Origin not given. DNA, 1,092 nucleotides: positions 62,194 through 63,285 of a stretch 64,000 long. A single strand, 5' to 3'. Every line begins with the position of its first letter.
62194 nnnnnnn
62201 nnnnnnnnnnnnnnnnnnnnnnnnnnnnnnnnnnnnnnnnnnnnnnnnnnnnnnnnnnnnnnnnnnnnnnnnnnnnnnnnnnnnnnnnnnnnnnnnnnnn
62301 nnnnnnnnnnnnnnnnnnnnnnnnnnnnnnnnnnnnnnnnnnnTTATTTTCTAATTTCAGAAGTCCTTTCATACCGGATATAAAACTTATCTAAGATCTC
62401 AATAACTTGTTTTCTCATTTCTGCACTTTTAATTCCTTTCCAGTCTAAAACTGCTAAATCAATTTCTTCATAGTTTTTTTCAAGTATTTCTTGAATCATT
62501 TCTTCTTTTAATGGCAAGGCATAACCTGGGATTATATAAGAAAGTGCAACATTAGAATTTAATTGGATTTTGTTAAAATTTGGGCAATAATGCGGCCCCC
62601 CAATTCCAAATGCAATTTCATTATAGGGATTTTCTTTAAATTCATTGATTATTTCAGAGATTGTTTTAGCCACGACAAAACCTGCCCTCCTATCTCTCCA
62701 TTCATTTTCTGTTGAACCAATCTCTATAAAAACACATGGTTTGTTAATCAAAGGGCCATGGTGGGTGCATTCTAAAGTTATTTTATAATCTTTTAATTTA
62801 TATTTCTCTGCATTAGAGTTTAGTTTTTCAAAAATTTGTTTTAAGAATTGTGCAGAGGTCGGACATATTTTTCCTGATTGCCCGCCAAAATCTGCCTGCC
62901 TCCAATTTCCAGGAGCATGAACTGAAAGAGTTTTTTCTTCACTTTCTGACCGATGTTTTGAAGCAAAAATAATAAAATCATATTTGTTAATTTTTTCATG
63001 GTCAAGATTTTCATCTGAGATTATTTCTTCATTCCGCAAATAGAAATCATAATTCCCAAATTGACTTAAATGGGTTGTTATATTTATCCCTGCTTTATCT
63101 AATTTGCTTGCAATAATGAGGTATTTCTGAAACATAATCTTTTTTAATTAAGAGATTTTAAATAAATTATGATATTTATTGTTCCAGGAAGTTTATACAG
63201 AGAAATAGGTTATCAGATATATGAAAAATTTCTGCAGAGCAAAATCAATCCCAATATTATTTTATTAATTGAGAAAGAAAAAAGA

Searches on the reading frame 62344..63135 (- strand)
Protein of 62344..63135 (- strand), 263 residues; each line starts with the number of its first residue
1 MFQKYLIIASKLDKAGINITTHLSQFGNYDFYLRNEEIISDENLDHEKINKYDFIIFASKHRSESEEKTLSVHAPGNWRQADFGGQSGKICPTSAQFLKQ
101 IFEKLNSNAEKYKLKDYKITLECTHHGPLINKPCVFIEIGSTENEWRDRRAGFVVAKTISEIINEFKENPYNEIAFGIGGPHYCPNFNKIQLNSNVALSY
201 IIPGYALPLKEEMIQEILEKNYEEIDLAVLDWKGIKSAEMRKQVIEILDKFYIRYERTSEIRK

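Call 6: search_protein_families(library=pfam, proteins=[window:62344-63135:-], max_evalue=0.01)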
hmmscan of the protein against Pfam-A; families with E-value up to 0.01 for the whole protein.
window:62344-63135:- (263 aa): 1 family
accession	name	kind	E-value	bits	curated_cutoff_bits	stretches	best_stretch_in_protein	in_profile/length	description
PF04414.18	tRNA_deacylase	-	1.7e-60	204.5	33.6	1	50-253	3-202/205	D-aminoacyl-tRNA deacylase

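Call 7: search_protein_families(library=ncbifam, proteins=[window:62344-63135:-], max_evalue=0.01)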
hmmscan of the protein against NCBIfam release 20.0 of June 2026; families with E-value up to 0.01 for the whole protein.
window:62344-63135:- (263 aa): 8 families
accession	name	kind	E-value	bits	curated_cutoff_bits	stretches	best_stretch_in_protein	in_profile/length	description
NF003072.0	PRK03995.1-4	equivalog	5.8e-58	196.5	272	1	26-254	41-267/271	D-aminoacyl-tRNA deacylase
NF003071.0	PRK03995.1-3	equivalog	2.3e-55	187.6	363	1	4-257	2-253/254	D-aminoacyl-tRNA deacylase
NF003074.0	PRK03995.1-6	equivalog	3.1e-43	148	481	1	34-250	49-264/272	D-aminoacyl-tRNA deacylase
NF011436.0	PRK14866.1-3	equivalog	2.8e-37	128.6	612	1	6-261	4-257/435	hypothetical protein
NF003073.0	PRK03995.1-5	equivalog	1.1e-35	123.1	562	1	53-262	87-290/297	D-aminoacyl-tRNA deacylase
NF011435.0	PRK14866.1-1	equivalog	2.7e-28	99.1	622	1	49-231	68-248/441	hypothetical protein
NF003070.0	PRK03995.1-1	equivalog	3.5e-27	95.4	352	1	36-255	25-234/237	D-aminoacyl-tRNA deacylase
NF011437.0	PRK14866.1-5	equivalog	1.1e-19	70.6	1107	1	28-207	45-222/524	hypothetical protein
